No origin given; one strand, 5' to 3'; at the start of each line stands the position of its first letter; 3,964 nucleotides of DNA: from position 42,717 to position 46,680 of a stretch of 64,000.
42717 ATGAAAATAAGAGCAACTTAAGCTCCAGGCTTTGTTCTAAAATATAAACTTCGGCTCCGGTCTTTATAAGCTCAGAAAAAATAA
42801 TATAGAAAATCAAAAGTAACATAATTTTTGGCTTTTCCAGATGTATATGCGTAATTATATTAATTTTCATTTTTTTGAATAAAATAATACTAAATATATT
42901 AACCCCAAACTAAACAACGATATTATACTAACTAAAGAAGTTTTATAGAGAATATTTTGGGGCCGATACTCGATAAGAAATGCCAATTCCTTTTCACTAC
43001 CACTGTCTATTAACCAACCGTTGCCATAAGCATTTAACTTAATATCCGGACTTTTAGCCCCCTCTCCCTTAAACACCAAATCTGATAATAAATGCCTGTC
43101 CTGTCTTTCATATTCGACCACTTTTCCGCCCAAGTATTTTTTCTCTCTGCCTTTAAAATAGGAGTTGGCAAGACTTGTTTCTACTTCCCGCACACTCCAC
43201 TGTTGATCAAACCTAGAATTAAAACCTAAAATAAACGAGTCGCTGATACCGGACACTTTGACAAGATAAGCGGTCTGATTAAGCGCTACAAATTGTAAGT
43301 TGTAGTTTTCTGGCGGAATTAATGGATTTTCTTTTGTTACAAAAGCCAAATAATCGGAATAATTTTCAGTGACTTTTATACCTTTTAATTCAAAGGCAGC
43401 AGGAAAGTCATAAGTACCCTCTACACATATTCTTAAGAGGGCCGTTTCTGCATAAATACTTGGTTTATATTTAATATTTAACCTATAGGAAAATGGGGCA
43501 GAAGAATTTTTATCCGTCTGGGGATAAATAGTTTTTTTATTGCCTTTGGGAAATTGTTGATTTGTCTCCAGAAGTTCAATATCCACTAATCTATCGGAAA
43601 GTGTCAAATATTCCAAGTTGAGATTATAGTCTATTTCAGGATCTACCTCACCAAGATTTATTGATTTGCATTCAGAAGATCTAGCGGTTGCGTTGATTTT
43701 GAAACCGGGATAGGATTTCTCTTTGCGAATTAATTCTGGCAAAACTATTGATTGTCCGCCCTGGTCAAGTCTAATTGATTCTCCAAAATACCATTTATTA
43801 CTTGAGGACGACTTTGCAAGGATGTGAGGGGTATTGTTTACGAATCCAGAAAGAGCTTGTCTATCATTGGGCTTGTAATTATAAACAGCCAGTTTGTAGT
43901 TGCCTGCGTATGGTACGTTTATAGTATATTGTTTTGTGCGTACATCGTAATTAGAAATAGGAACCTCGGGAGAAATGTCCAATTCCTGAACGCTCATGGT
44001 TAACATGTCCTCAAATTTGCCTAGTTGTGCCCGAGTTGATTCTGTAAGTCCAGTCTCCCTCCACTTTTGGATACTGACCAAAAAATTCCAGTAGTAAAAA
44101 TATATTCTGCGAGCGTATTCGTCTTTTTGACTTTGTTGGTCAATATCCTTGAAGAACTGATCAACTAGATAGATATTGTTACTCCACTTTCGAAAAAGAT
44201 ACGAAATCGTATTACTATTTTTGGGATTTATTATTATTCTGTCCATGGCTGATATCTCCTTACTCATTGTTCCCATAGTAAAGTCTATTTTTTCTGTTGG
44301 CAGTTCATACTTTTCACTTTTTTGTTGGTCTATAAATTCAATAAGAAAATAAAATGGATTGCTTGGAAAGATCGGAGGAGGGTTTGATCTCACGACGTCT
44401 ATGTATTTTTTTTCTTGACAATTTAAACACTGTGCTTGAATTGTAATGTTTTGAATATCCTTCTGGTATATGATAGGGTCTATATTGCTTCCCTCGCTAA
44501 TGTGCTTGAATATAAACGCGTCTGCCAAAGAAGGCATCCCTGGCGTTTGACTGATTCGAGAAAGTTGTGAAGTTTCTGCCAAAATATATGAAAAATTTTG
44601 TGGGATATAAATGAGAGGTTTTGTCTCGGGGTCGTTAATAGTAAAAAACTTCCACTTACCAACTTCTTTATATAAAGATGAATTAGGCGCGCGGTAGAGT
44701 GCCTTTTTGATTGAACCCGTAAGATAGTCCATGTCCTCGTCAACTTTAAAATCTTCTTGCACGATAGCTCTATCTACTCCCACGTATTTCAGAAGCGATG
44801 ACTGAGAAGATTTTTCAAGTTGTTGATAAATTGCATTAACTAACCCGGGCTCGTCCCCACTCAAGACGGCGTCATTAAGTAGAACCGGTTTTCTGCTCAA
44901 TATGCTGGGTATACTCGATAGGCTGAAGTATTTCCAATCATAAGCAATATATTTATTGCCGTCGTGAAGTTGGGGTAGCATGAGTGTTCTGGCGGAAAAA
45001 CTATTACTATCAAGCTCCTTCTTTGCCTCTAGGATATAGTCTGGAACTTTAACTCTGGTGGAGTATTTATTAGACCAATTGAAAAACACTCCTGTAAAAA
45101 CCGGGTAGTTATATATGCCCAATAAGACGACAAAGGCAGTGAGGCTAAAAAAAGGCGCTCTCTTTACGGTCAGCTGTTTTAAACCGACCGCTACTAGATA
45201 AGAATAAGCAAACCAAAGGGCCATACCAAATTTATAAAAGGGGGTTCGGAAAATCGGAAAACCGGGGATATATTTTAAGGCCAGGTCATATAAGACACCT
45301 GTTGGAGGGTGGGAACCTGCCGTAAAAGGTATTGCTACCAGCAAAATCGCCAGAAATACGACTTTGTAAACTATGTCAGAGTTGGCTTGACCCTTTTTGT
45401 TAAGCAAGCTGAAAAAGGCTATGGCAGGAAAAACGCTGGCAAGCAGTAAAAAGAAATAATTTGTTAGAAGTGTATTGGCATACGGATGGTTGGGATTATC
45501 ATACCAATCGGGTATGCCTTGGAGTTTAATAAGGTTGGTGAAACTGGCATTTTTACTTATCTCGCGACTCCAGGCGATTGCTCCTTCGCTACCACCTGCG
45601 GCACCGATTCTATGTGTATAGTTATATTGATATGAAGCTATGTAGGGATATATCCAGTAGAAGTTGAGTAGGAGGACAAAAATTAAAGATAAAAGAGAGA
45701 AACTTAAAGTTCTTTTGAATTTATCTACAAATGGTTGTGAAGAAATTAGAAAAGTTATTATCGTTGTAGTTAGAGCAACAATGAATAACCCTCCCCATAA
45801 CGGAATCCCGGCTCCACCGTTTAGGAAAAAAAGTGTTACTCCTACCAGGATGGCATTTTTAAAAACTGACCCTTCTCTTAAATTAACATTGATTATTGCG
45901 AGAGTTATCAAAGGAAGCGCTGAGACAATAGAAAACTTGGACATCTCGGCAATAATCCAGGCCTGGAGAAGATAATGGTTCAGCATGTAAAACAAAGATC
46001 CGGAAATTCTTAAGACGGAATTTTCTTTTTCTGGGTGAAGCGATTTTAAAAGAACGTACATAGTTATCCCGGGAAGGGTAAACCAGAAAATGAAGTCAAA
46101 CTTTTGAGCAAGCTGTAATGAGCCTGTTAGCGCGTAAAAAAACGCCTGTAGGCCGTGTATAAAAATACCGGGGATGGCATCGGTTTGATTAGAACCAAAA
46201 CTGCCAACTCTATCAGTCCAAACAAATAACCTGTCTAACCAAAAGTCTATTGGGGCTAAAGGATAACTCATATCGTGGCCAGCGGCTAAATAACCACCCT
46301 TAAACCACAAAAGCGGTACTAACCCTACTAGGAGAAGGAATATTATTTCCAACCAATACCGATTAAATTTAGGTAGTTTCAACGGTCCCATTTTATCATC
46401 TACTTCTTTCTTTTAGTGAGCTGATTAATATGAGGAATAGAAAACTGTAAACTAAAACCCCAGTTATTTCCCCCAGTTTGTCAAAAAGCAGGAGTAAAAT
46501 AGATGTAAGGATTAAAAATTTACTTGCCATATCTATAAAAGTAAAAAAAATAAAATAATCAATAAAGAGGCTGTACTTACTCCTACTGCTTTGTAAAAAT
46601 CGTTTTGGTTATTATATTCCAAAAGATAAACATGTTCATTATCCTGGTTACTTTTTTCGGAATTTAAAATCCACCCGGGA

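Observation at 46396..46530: Unannotated 44-aa two-helix ORF wedged between the giant paralogs; it has a homologous small ORF upstream of the 844-aa gene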

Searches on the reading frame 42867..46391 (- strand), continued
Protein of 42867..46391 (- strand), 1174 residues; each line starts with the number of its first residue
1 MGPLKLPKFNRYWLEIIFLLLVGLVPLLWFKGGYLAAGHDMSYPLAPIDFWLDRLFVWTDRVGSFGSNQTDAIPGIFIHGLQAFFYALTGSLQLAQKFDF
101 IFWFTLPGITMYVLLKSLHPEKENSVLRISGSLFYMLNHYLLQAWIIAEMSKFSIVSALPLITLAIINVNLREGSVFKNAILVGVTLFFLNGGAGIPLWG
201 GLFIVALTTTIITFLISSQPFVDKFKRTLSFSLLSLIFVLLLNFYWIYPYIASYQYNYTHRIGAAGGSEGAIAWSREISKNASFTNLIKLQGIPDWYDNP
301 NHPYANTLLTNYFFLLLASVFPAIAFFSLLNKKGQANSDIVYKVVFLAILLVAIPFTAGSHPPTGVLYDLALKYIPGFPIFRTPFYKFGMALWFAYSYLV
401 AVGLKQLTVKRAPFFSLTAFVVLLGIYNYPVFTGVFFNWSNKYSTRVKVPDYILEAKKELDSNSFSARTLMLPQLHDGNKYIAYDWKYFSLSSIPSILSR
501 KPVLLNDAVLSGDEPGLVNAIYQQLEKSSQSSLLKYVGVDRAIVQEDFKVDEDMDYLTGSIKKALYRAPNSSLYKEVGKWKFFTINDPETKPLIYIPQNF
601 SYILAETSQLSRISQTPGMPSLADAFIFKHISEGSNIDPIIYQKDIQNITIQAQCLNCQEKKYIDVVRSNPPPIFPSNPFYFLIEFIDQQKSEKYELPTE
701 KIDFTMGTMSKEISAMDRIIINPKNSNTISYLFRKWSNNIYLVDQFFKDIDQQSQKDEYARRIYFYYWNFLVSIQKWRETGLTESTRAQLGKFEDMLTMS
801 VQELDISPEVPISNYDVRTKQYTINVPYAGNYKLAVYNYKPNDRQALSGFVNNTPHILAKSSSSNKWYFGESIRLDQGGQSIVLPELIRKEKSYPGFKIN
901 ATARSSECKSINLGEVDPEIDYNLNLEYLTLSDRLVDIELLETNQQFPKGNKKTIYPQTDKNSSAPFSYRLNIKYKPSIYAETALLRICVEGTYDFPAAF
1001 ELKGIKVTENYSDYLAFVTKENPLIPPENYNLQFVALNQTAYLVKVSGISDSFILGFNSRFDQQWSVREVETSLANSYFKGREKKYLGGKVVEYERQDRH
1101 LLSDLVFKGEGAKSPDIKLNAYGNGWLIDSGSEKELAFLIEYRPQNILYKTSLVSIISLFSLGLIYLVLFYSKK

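Call 48: find_related_loci(query=A1, collection=metagenome_contigs, flank=6000)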
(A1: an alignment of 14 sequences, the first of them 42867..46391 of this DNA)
Query A1 (1174 aa) in metagenome_contigs; peptide patterns used: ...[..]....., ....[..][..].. (x = any residue, [..] = any of these).
168 stretches matched a pattern; 57 encode a relative of the query (tblastn E <= 1e-3); 55 distinct loci.
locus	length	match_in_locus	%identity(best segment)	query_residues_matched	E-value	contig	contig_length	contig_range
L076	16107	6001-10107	73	4-1173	0e+0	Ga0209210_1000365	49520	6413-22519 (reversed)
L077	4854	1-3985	64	14-1174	0e+0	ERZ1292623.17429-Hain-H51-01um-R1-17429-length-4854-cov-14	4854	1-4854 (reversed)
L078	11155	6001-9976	61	4-1174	0e+0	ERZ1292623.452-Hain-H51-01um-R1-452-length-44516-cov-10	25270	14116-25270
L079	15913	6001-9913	48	4-1167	0e+0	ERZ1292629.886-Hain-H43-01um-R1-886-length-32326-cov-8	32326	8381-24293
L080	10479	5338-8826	39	12-1168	0e+0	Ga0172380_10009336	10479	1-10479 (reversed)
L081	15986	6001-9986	47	5-1172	0e+0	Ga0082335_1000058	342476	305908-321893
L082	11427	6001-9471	39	5-1150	0e+0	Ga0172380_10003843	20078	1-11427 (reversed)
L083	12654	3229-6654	39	29-1162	0e+0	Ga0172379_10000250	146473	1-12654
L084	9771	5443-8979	35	5-1174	0e+0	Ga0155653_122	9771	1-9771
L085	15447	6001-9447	35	23-1164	0e+0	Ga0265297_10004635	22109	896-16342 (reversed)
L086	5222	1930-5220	39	4-1167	0e+0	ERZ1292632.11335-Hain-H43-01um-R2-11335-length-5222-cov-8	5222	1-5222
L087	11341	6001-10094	76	14-1174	0e+0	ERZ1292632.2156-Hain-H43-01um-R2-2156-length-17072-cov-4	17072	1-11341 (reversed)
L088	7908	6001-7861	43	12-629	9e-135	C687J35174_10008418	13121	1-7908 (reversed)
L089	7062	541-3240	32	15-912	2e-124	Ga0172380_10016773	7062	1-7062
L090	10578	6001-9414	29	4-1149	6e-120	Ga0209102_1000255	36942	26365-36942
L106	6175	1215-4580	27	14-1174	2e-100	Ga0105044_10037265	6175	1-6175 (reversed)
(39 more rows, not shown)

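Call 71: search_solved_structures(query=A1, max_evalue=0.01)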
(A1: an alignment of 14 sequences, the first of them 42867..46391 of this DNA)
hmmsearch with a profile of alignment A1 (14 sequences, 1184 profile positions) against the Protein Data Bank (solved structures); distinct sequences matched with E-value up to 0.01: 0.

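Call 73: search_protein_families(library=ncbifam, proteins=[window:42867-46391:-], max_evalue=0.1)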
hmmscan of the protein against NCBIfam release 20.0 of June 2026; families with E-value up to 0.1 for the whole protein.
window:42867-46391:- (1174 aa): 0 families

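Call 76: search_protein_families(library=pfam, alignment_id=A1, max_evalue=1)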
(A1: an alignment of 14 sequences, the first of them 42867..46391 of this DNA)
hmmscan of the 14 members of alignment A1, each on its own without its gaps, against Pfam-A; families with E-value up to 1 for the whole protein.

A. member 1, window:42867-46391:- (1174 aa): 0 families

B. families by the number of members that match (of 14 scanned): 11 families
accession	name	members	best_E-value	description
PF11847.13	GT-C_AftD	8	7.4e-09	Alpha-(1->3)-arabinofuranosyltransferase, N-terminal GT-C domain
PF18915.5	DUF5667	5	0.002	Domain of unknown function (DUF5667)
PF14018.11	DUF4234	1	0.003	Domain of unknown function (DUF4234)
PF04103.21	CD20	1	0.018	CD20-like family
PF00018.34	SH3_1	1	0.043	SH3 domain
PF14604.12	SH3_9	1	0.049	Variant SH3 domain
PF10215.14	Ost4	1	0.14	Oligosaccaryltransferase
PF11335.13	DUF3137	1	0.14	Protein of unknown function (DUF3137)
PF17210.9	SdrD_B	1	0.2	SdrD B-like domain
PF17431.7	YpmT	1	0.25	Uncharacterized YmpT-like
PF21605.3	CRLF2-like_D2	1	0.67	Cytokine receptor-like factor 2-like, D2 domain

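Call 90: predict_structure(alignment_id=A1)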
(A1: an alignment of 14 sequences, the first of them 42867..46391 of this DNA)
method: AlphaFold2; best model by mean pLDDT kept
length: 1174 residues; sequences in the alignment: 14
mean_pLDDT: 75.5   pTM: 0.63
mean pLDDT of the five models: 75.5, 73.6, 72.6, 70.7, 68.6
residues with pLDDT >= 90: 89; 70-90: 756; 50-70: 228; < 50: 101
segments of 3 or more residues with pLDDT < 50: 1-9, 37-42, 56-74, 144-148, 292-297, 478-502, 630-639, 660-667, 809-814
pLDDT, mean of each block of 10 residues (from residue 1): 42 84 74 55 58 52 38 57 80 76 84 91 85 79 49 79 93 88 84 60 89 88 88 90 71 57 58 71 59 50 61 74 82 75 90 83 77 74 72 87 81 79 80 66 57 70 75 61 42 40 53 76 82 85 73 62 82 85 86 85 83 79 74 42 72 76 46 74 79 81 85 83 81 89 89 79 81 78 79 85 66 53 84 88 77 85 83 86 80 88 85 84 88 74 77 77 74 81 88 79 88 87 71 83 87 82 81 88 88 81 73 78 81 83 71 78 81 62
secondary structure, 60 per line:
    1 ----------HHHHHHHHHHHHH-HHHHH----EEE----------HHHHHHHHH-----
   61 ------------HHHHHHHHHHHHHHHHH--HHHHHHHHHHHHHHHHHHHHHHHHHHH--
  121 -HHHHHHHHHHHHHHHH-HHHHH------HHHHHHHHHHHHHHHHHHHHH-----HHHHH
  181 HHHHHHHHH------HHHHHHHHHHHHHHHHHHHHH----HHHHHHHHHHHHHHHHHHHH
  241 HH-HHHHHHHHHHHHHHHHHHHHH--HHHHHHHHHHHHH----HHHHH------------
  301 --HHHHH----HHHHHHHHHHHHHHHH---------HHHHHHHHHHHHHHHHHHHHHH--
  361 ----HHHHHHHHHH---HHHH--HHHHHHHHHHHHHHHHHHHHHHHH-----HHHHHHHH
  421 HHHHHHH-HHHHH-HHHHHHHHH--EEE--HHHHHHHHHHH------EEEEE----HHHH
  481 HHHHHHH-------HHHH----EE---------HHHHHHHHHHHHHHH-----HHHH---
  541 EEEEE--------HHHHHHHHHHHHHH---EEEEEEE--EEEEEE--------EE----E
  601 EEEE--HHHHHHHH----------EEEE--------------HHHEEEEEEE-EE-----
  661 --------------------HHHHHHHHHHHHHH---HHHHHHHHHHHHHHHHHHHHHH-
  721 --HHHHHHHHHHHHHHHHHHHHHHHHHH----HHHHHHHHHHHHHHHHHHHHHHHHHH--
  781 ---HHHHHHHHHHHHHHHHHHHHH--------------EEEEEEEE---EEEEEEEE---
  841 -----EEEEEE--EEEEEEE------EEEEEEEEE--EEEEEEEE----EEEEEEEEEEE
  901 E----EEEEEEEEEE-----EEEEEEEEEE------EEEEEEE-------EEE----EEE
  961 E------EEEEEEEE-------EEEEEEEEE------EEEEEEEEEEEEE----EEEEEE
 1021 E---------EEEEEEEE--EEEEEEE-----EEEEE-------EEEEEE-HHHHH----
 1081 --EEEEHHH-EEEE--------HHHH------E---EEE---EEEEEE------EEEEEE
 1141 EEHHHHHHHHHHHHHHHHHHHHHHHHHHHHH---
elements in order (helices of 4 or more, strands of 3 or more residues): H11-23 H25-29 E34-36 H47-55 H73-89 H92-118 H122-137 H139-143 H150-170 H176-189 H196-216 H221-242 H244-264 H267-279 H284-288 H303-307 H312-327 H337-358 H365-374 H378-381 H384-407 H413-427 H429-433 H435-443 E446-448 H451-461 E468-472 H477-487 H495-498 H514-528 H534-537 E541-545 H554-567 E571-577 E580-585 E600-604 H607-614 E625-628 E646-652 H681-694 H698-719 H723-748 H753-778 H784-804 E819-826 E830-837 E846-851 E854-860 E867-875 E878-885 E890-901 E906-915 E921-930 E937-943 E951-953 E958-961 E968-975 E983-991 E998-1010 E1015-1021 E1031-1038 E1041-1047 E1053-1057 E1065-1070 H1072-1076 E1083-1086 E1091-1094 H1103-1106 E1117-1119 E1123-1128 E1135-1142 H1143-1171

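Call 92: fold_search(model_id=the predicted structure, library=pdb)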
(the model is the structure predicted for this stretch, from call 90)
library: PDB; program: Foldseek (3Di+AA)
matches with E <= 10: 687; with E <= 0.001: 11
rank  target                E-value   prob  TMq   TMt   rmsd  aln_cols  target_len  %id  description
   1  6wby                  3.4e-12  1.00  0.40  0.38  20.8      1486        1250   10  Single-Particle Cryo-EM Structure of Arabinofuranosyltransferase AftD from Mycobacteria, Mutant R1389S Class 2 (released 2020-05-13)
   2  6wbx                  6.0e-12  1.00  0.40  0.38  20.5      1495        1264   10  Single-Particle Cryo-EM Structure of Arabinofuranosyltransferase AftD from Mycobacteria, Mutant R1389S Class 1 (released 2020-05-13)
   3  6w98_A                8.0e-12  1.00  0.42  0.38  19.6      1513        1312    9  Single-Particle Cryo-EM Structure of Arabinofuranosyltransferase AftD from Mycobacteria (released 2020-05-13)
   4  8agc_A                3.6e-05  1.00  0.25  0.38  16.4       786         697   12  Structure of yeast oligosaccharylransferase complex with lipid-linked oligosaccharide and non-acceptor peptide bound (released 2022-12-07)
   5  8pn9_A                6.6e-05  1.00  0.27  0.43  12.1       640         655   11  Structure of human oligosaccharyltransferase OST-A complex bound to NGI-1 (released 2024-05-08)
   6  6gxc_A                7.1e-05  1.00  0.23  0.35  11.8       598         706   13  Bacterial oligosaccharyltransferase PglB in complex with an inhibitory peptide and a reactive lipid-linked oligosaccha (released 2018-11-14)
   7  7zlh_A                1.2e-04  1.00  0.23  0.35  13.4       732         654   12  Cryo-EM structure of C-mannosyltransferase CeDPY19, in apo state, bound to CMT2-Fab and anti-Fab nanobody (released 2023-01-11)
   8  5ogl_A                1.4e-04  1.00  0.24  0.36  11.5       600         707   12  Structure of bacterial oligosaccharyltransferase PglB in complex with an acceptor peptide and an lipid-linked oligosac (released 2017-10-25)
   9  5f15                  6.0e-04  1.00  0.26  0.46  10.4       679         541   12  Crystal Structure of ArnT from Cupriavidus metallidurans bound to Undecaprenyl phosphate (released 2016-02-17)
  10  5ezm                  7.6e-04  1.00  0.25  0.45  12.3       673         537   12  Crystal Structure of ArnT from Cupriavidus metallidurans in the apo state (released 2016-02-17)
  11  6ftg_5                8.8e-04  1.00  0.27  0.43  13.4       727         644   10  Subtomogram average of OST-containing ribosome-translocon complexes from canine rough microsomal membranes (released 2018-03-21)
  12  8if8_B                3.4e-03  1.00  0.28  0.47  10.6       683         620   11  Arabinosyltransferase AftA (released 2023-05-31)
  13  8if8_C                9.3e-03  1.00  0.27  0.47  10.2       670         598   12  Arabinosyltransferase AftA (released 2023-05-31)
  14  9s6t_A                9.7e-03  1.00  0.24  0.45   9.5       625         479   12  Ternary cryo-EM structure of chicken ALG12 with Dol25-PP-GlcNAc2Man7, Dol25-P-Man, and Fab (released 2026-03-18)
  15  9occ_E                1.5e-02  0.80  0.06  0.09  26.0       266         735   12  Sf11 bacteriophage tail (released 2025-11-12)
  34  8qft                  7.4e-02  0.10  0.04  0.04  30.1       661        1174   10  X-ray structure of non-toxic non-hemagglutinin (NTNH) protein from botulinum neurotoxin serotype X (released 2024-08-14)
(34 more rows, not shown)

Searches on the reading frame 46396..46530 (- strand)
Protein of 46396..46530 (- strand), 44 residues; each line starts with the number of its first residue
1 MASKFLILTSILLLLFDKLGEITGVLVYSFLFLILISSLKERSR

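Call 6: search_protein_families(library=pfam, proteins=[window:46396-46530:-], max_evalue=10)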
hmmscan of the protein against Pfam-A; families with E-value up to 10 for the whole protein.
window:46396-46530:- (44 aa): 0 families

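Call 13: find_encoding_contigs(protein=window:46396-46530:-, flank=10000, max_places=10)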
Protein window:46396-46530:- (44 aa): 5 contigs read that carry it; 1 place shown.
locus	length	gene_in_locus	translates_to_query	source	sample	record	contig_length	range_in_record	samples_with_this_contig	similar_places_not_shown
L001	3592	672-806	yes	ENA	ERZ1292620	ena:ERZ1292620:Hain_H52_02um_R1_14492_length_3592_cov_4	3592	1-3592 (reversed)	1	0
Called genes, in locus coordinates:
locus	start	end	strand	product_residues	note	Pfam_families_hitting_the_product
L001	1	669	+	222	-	?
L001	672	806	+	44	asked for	-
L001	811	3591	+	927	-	?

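Call 15: find_homologous_proteins(query=window:46399-46530:-, max_evalue=10)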
Query seq(44 aa) (44 aa): 1 proteins with E <= 10 among 3 candidates.
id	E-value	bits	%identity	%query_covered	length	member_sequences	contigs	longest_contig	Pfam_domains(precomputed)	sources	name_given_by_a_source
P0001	1.2e-16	76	100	100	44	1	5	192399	-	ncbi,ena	-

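Call 26: search_protein_representatives(protein=window:46396-46530:-)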
Query: 44 residues. Proteins with E-value up to 0.001 (for the whole library): 1; up to 1e-10: 1; up to 1e-30: 0. The best 1 are listed.
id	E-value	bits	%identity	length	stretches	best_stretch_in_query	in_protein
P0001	3.7e-17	75.7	100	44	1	1-44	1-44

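Call 73: search_protein_families(library=ncbifam, proteins=[window:46396-46530:-], max_evalue=0.1)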
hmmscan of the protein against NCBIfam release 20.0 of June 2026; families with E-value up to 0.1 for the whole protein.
window:46396-46530:- (44 aa): 0 families
